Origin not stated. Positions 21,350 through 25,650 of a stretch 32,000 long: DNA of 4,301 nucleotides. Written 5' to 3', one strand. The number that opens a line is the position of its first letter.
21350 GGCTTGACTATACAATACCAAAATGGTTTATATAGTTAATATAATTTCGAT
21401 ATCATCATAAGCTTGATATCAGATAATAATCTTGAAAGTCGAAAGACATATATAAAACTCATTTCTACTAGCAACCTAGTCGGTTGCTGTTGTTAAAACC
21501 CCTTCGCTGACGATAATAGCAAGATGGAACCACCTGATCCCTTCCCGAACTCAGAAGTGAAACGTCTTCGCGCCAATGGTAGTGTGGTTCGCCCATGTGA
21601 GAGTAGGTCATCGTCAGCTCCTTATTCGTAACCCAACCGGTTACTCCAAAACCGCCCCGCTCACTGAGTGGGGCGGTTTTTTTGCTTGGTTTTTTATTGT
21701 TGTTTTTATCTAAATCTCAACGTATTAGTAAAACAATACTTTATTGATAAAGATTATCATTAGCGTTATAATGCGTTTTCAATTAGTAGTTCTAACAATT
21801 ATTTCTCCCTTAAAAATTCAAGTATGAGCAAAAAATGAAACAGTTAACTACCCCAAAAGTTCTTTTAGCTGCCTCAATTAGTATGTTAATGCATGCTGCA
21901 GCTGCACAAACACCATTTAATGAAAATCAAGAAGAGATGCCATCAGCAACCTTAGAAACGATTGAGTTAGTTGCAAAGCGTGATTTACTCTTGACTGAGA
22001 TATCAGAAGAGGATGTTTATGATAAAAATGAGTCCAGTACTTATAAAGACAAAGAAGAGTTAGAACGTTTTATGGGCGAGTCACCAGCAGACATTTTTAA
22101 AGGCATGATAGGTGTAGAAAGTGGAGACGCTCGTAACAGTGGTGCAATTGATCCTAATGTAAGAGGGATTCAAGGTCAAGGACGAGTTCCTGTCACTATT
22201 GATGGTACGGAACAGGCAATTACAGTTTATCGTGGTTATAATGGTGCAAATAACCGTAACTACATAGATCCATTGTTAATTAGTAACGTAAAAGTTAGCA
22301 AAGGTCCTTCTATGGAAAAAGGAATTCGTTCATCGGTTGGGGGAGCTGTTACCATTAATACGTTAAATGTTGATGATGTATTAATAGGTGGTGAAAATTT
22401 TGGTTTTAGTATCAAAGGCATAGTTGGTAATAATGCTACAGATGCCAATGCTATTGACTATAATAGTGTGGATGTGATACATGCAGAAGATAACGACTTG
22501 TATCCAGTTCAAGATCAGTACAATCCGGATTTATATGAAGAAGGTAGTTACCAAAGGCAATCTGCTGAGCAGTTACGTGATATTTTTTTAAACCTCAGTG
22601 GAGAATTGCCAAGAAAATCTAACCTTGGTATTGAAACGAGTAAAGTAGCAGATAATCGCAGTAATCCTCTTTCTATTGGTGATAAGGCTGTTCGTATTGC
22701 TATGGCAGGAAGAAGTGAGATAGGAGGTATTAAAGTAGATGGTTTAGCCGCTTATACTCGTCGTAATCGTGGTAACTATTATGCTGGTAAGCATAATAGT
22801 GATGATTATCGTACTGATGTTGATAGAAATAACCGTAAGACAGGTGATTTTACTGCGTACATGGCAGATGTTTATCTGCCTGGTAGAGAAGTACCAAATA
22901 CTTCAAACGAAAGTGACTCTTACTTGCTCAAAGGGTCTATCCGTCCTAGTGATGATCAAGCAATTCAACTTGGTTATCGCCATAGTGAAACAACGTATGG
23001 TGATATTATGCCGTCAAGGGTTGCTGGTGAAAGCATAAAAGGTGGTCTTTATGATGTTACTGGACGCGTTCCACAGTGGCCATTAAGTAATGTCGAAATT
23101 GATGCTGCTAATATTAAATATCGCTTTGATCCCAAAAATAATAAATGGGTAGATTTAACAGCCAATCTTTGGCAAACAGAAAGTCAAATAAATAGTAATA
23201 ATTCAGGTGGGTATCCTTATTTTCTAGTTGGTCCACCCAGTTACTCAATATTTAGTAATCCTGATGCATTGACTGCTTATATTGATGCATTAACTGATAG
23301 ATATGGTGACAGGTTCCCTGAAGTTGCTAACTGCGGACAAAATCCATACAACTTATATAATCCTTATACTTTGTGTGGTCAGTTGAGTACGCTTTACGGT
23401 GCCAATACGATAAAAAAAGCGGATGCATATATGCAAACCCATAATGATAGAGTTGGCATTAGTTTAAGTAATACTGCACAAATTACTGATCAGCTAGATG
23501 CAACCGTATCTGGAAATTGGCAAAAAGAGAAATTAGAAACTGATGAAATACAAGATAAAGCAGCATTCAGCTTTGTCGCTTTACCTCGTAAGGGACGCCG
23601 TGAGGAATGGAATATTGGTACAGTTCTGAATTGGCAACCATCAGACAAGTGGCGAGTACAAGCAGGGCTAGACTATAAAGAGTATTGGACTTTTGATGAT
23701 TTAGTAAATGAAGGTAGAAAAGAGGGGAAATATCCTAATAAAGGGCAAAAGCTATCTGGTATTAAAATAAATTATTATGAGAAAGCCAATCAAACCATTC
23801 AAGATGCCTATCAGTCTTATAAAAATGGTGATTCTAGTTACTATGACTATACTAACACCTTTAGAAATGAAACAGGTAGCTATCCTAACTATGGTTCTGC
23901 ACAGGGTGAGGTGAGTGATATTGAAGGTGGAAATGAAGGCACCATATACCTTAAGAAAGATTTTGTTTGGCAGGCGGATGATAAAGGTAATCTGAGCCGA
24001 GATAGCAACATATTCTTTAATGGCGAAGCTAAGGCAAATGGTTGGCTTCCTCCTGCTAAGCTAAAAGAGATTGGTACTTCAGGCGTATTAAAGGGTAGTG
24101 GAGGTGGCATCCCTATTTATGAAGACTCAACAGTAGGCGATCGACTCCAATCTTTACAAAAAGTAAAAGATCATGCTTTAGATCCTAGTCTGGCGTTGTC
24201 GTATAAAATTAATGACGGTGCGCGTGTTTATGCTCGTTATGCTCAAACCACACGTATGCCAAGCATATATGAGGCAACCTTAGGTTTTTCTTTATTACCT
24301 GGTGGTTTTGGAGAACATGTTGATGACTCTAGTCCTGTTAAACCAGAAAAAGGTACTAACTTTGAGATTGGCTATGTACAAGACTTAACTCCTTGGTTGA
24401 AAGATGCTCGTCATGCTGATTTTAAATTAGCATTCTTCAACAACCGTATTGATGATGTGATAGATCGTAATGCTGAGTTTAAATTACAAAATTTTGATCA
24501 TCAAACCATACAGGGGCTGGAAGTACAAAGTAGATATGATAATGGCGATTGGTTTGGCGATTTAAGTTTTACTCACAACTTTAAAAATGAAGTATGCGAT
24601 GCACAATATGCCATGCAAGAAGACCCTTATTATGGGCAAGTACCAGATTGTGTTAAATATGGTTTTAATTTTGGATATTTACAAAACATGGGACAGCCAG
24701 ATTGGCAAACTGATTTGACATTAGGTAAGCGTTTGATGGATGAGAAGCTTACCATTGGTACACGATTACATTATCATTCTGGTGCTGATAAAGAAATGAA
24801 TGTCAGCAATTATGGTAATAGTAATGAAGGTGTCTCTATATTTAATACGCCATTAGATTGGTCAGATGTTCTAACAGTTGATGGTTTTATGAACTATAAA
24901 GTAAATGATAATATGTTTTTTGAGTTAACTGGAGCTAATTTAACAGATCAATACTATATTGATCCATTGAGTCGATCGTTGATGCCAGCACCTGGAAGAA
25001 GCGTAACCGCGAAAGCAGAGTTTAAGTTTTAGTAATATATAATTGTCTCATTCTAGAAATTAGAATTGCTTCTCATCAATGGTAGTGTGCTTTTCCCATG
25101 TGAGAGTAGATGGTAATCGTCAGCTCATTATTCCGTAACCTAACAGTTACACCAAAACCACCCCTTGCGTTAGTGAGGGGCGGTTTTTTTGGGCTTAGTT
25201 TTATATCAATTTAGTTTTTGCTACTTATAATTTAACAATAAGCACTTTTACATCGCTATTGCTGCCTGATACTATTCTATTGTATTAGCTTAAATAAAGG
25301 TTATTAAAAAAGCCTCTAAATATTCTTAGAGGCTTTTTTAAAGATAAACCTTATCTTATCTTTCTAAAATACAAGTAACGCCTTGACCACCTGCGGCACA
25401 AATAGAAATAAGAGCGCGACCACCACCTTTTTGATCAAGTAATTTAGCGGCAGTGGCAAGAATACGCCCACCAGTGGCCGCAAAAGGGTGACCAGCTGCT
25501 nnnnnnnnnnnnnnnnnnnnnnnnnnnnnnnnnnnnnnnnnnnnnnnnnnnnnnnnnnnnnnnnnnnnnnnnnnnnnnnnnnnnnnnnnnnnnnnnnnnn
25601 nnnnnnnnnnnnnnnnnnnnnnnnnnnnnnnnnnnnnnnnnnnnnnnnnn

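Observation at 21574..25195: TonB-dependent receptor gene inserted in the tail of the rrn operon, flanked by a duplicated 5S 3'-half plus terminator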

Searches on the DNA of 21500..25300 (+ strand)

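Call 50: search_dna_similar(query=window:21500-25300:+, collection=plasmids, mode=distant, max_rows=15)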
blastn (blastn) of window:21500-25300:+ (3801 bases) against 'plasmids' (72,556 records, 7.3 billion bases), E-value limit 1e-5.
Records with a match: 222; places in all: 339; records where one place covers at least 80% of the query: 0.
Best place of each record, by identity: 80-90% 66; 60-80% 156.
By first word of the organism name: Ralstonia 104; Escherichia 22; Azospirillum 15; Acinetobacter 13; Klebsiella 10; Salmonella 6; Cupriavidus 4; Proteus 3; Legionella 3; Pseudoalteromonas 3; and 28 more.
By predicted mobility (MOB-suite, as given by PLSDB): mobilizable 111; non-mobilizable 107; conjugative 4.
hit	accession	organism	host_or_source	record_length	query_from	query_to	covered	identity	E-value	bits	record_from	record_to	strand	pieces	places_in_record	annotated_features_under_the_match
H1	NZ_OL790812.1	Proteus mirabilis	-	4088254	564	942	10%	69.3%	5e-30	141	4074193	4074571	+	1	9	none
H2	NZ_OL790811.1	Proteus mirabilis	-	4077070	564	942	10%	69.1%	2e-28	137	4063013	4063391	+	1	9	none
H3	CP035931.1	Acinetobacter baumannii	Homo sapiens,blood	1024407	585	772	5%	71.8%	2e-17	101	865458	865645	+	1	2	none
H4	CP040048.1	Acinetobacter baumannii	Homo sapiens,blood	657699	585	772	5%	71.8%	2e-17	101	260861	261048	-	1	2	TonB-dependent receptor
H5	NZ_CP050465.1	Vibrio campbellii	single cell,seawater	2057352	621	806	5%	69.8%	4e-12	83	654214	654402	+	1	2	none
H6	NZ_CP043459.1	Acinetobacter baumannii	Homo sapiens,Skin/Wound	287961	596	772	5%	70.8%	1e-12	84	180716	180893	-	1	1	TonB-dependent receptor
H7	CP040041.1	Acinetobacter baumannii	Homo sapiens,blood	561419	7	128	3%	87.0%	1e-31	147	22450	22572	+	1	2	none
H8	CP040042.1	Acinetobacter baumannii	Homo sapiens,blood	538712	7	128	3%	87.0%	1e-31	147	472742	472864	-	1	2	none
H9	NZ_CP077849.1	Acinetobacter baumannii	Homo sapiens,Rectal swab_P28_BU14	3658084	7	128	3%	87.0%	1e-31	147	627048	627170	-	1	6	none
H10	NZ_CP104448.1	Acinetobacter baumannii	Homo sapiens,sputum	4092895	7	128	3%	87.0%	1e-31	147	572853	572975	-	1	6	none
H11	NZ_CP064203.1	Acinetobacter baumannii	Homo sapiens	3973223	7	128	3%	87.0%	1e-31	147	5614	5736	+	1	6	none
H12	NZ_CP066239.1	Acinetobacter baumannii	Homo sapiens,blood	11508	7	128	3%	87.0%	1e-31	147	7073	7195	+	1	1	record has no annotation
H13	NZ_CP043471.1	Acinetobacter baumannii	Homo sapiens,Skin/Wound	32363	7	128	3%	87.0%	1e-31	147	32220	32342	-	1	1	none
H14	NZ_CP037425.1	Acinetobacter johnsonii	cell culture,water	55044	7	125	3%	87.5%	4e-31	146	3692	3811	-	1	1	none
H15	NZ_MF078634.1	Acinetobacter pittii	Drainage fluid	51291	7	125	3%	87.5%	4e-31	146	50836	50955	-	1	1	none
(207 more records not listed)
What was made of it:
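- No circle, plasmid copy or second integrated copy is seen (call 50).
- Tried and rejected: Plasmid search (call 50).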

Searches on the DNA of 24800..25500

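Call 6: search_rna_families(source=window, start=24800, end=25500, threshold=evalue, max_evalue=10, show_alignments=3)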
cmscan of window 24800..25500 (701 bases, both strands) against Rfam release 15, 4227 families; matches with E-value up to 10: 30.
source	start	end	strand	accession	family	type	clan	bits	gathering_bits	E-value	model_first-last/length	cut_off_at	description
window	25282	25342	+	RF00506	Thr_leader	Cis-reg; leader;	-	27.9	55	0.0047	1-118/118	no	Threonine operon leader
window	25303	25439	-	RF01859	Phe_leader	Cis-reg; leader;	-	26.9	55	0.031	1-125/125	no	Phenylalanine leader peptide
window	25166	25254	+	RF01797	fstAT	Gene; antitoxin;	-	25.4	72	0.034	1-94/94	no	Fst antitoxin sRNA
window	25303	25346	-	RF02386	sau-19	Gene; sRNA;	-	25.2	80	0.034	1-75/75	no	Staphylococcus sRNA sau-19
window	25296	25357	-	RF02362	Yfr10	Gene; sRNA;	-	25.1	43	0.23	1-78/78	no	Cyanobacterial functional RNA 10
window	25300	25342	+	RF02386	sau-19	Gene; sRNA;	-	24.2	80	0.063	1-75/75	no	Staphylococcus sRNA sau-19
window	25284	25342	-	RF01096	PK-HAV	Cis-reg;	-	24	50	1.7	1-56/56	no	HepA virus 3'-terminal pseudoknot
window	25278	25342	+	RF01859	Phe_leader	Cis-reg; leader;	-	22.6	55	0.28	1-125/125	no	Phenylalanine leader peptide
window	25154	25221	-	RF02844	RefA9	Gene; antisense;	-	21.5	49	0.93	1-64/64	no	Enterococcus sRNA A9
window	25268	25340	+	RF01472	rli40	Gene; sRNA;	-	20.9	100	0.0061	1-263/263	no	Listeria sRNA rli40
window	25304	25341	-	RF03722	MIR4378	Gene; miRNA;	-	20.7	90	0.44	1-91/91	no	MIR4378 microRNA precursor family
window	25291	25360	-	RF03826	MIR825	Gene; miRNA;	-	20.5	160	0.51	1-146/146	no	MIR825 microRNA precursor family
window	25241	25359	-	RF01579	RUF2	Gene; sRNA;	-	19.6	90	3.3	1-154/154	no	Plasmodium RNA of unknown function RUF2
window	25303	25400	-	RF00515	PyrR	Cis-reg;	-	19.5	54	4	1-115/115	no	PyrR binding site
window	25269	25345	+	RF02075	STnc230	Gene; sRNA;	-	18.8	50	5.2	1-83/83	no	Enterobacterial sRNA STnc230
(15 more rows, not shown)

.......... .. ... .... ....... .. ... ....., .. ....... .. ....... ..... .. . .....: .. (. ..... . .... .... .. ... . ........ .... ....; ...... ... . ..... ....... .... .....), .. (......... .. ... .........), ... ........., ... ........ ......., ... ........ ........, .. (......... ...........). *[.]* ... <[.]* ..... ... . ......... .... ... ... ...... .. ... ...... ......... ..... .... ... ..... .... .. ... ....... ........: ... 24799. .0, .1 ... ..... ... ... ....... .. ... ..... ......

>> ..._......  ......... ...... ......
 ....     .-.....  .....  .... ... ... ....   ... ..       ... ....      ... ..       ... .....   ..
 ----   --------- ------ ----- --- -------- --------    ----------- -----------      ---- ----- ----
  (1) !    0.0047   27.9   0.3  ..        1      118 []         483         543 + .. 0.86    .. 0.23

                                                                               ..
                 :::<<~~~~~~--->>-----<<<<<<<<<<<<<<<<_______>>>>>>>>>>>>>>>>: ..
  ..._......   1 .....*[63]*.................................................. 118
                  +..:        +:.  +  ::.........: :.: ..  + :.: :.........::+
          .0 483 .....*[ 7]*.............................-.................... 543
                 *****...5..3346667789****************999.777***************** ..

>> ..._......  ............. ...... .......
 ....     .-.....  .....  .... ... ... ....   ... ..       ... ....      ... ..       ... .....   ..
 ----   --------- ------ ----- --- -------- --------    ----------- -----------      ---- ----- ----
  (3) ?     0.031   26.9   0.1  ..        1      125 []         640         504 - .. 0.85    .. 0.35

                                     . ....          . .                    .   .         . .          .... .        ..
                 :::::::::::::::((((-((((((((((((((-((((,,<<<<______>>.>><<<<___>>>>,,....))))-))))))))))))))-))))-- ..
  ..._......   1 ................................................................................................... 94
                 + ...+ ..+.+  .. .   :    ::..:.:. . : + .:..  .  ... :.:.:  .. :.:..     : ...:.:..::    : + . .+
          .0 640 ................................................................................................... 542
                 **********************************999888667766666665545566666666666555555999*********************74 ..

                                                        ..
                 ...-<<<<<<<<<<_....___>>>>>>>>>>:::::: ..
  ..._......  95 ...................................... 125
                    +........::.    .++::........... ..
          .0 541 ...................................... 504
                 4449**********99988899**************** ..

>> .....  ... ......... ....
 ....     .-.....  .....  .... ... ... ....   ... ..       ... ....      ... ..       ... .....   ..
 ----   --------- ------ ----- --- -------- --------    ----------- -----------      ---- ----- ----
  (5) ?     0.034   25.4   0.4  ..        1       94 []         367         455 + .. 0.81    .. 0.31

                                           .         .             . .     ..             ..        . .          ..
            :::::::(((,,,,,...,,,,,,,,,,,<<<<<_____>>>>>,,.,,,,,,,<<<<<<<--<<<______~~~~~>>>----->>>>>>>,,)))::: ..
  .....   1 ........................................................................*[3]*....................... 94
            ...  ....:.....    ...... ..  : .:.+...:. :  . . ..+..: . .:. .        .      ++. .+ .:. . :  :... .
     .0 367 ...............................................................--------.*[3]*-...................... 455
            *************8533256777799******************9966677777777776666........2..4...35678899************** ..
